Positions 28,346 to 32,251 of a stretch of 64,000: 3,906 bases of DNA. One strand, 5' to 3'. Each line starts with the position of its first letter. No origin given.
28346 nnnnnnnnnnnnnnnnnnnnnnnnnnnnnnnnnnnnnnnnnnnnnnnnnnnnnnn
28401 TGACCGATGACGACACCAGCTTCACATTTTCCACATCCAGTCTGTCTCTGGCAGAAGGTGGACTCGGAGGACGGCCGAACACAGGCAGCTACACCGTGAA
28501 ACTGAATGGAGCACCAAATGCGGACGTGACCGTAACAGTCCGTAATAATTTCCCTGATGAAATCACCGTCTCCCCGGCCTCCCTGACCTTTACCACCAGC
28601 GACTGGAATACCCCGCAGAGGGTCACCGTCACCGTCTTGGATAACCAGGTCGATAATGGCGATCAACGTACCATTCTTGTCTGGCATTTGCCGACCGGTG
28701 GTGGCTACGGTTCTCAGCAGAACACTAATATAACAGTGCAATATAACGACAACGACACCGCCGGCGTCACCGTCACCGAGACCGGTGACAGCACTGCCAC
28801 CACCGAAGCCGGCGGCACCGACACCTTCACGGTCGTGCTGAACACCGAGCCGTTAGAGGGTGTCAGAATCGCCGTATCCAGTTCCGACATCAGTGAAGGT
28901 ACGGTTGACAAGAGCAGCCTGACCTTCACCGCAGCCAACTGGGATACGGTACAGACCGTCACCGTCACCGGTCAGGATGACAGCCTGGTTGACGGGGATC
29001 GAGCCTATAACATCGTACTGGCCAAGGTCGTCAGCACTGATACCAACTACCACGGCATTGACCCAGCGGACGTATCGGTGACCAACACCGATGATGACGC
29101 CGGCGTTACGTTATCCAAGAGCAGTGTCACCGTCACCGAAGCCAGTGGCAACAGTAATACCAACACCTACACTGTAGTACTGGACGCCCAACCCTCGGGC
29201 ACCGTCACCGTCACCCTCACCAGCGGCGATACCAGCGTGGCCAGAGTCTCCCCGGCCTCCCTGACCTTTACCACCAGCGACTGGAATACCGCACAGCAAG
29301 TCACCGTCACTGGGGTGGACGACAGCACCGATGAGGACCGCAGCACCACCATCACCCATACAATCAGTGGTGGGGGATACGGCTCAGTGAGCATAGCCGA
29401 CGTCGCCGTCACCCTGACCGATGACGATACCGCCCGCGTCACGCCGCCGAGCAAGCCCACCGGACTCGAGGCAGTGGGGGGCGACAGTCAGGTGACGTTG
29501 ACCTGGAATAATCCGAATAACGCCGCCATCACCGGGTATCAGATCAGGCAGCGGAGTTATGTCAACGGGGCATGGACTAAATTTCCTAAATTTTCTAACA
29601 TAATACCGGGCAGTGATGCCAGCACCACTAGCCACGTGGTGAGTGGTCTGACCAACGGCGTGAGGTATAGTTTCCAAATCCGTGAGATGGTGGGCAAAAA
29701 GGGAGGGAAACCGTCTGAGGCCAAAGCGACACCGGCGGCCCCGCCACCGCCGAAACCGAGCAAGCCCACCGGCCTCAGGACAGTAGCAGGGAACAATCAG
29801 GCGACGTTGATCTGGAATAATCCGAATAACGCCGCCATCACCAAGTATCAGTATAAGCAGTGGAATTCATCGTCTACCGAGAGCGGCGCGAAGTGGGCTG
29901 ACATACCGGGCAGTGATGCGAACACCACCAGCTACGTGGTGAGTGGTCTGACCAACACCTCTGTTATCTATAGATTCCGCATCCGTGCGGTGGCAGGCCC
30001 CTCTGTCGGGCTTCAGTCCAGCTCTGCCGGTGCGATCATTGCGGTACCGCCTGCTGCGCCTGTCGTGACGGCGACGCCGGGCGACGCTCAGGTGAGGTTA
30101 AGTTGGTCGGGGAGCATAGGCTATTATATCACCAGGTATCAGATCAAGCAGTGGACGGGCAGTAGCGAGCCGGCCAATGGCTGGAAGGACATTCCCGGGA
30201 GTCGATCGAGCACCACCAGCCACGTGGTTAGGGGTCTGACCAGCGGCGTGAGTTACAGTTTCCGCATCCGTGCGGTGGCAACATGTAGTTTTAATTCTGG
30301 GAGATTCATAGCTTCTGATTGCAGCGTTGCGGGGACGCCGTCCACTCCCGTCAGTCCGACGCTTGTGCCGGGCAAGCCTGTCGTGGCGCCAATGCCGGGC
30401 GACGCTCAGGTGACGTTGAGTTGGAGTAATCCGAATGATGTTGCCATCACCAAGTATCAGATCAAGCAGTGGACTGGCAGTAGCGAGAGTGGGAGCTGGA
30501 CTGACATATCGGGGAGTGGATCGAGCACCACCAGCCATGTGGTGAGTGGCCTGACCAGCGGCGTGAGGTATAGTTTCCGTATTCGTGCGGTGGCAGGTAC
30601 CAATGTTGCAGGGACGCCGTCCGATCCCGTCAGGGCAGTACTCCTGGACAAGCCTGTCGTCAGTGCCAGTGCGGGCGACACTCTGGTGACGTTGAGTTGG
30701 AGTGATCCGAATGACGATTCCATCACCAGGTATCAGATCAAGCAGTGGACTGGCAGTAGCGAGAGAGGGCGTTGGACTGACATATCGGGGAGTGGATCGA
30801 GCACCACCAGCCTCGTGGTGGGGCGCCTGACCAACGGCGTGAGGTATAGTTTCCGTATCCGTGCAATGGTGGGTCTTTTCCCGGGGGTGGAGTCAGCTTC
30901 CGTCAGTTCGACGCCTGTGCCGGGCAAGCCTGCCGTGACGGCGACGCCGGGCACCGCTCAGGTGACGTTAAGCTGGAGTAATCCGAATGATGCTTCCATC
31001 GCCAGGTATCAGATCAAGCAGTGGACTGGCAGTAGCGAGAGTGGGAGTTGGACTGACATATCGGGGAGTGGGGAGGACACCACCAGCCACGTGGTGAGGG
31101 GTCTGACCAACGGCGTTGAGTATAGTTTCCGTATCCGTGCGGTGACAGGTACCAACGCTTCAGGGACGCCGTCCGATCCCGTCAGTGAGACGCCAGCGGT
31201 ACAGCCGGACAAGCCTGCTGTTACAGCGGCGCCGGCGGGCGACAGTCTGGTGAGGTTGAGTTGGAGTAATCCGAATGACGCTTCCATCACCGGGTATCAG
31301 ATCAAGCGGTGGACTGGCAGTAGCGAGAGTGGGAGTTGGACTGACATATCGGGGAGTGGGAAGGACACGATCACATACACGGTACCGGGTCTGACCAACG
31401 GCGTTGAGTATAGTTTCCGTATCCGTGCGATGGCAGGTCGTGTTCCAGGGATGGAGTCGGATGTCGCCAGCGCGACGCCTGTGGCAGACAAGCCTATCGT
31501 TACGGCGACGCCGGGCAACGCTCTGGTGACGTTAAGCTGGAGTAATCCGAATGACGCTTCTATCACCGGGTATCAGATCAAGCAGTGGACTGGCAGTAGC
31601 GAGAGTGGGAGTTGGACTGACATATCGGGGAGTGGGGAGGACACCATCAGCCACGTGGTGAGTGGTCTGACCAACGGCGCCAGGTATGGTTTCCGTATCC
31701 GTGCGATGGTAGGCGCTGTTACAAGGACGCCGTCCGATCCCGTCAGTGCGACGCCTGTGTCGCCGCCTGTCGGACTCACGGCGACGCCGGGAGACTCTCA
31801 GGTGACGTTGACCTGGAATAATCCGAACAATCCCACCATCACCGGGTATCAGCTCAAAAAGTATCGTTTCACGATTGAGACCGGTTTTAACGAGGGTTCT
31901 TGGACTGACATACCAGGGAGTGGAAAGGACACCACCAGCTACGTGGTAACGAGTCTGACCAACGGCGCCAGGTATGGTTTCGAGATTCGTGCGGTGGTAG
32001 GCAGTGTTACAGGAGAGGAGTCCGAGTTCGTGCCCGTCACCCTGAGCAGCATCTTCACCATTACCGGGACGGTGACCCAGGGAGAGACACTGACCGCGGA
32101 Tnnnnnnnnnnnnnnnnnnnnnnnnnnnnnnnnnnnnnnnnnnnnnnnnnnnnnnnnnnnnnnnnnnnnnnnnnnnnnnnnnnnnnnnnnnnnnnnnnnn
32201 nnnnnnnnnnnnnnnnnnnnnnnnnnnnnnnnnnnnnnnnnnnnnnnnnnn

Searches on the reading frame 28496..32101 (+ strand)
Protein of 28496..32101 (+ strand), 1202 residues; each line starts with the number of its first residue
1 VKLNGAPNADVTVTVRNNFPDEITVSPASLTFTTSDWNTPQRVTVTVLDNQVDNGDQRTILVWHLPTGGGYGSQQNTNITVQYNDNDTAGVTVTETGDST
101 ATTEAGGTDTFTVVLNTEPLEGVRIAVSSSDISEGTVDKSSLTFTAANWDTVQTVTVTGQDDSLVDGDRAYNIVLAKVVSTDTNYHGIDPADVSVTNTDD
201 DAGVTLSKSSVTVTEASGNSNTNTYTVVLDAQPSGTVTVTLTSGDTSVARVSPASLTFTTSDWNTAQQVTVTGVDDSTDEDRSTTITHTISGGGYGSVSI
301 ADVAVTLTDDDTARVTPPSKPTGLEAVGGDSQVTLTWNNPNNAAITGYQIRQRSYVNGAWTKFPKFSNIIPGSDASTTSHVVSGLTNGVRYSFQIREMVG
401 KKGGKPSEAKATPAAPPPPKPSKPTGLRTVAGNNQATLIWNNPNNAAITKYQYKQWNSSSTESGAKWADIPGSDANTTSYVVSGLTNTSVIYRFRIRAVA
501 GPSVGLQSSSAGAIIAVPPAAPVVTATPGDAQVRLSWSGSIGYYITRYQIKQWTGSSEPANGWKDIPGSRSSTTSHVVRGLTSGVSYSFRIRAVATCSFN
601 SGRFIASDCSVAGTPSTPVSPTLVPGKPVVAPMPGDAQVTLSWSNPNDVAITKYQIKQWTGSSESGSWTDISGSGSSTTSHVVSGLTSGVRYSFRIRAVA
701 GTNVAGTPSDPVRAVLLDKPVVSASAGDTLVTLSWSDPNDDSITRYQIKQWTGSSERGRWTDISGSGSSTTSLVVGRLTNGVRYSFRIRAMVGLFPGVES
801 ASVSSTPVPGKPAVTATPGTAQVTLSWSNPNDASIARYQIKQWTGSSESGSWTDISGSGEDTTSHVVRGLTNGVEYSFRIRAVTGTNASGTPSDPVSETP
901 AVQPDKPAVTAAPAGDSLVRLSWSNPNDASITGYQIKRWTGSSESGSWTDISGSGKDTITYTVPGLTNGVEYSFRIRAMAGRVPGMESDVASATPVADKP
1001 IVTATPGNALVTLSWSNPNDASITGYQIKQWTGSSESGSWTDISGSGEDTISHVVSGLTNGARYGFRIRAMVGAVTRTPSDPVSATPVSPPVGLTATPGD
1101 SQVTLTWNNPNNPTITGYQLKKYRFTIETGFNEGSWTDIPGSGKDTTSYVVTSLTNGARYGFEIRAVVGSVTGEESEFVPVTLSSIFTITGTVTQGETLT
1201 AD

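Call 12: search_protein_families(library=pfam, proteins=[window:28496-32101:+], max_evalue=0.01)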
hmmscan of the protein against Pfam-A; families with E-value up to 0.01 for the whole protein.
window:28496-32101:+ (1202 aa): 6 families
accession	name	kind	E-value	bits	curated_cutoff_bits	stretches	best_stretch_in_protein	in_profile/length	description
PF00041.27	fn3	-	7.7e-79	260.4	25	9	813-898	7-83/84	Fibronectin type III domain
PF25059.1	FN3_DSCAM-DSCAML_C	-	4.2e-22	78.7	39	0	643-706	12-69/89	DSCAM/DSCAML C-terminal Fn3-like domain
PF16389.11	DUF4998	-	1.7e-14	54.3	29.1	0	814-889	26-99/199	Domain of unknown function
PF16656.11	Pur_ac_phosph_N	-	6.7e-13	49.4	30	0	816-885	8-83/93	Purple acid Phosphatase, N-terminal domain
PF01108.23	Tissue_fac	-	1.6e-07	31.6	27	0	415-501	16-101/107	Tissue factor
PF22530.2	Terminase-T7_RNaseH-like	-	2e-05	25.2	27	0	1138-1172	2-36/108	Terminase Bacteriophage T7, Ribonuclease H-like domain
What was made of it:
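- On Pfam PF00041 fn3: 260.4 bits with 9 stretches in 28496-32101 (call 12).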

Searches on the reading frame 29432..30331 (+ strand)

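Call 50: search_protein_families(library=pfam, proteins=[window:29432-30331:+], max_evalue=0.01)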
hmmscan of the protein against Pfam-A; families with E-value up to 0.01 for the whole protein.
window:29432-30331:+ (300 aa): 5 families
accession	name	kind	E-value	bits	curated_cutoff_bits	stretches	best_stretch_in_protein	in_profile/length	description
PF00041.27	fn3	-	2.7e-26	92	25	3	7-96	1-79/84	Fibronectin type III domain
PF16656.11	Pur_ac_phosph_N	-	7.1e-07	30.1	30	0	16-85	9-80/93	Purple acid Phosphatase, N-terminal domain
PF21605.3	CRLF2-like_D2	-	0.00016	22.1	27.3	0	262-298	50-86/94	Cytokine receptor-like factor 2-like, D2 domain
PF16389.11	DUF4998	-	0.00051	20.1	29.1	0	110-182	21-90/199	Domain of unknown function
PF01108.23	Tissue_fac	-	0.00075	19.8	27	0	103-189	16-101/107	Tissue factor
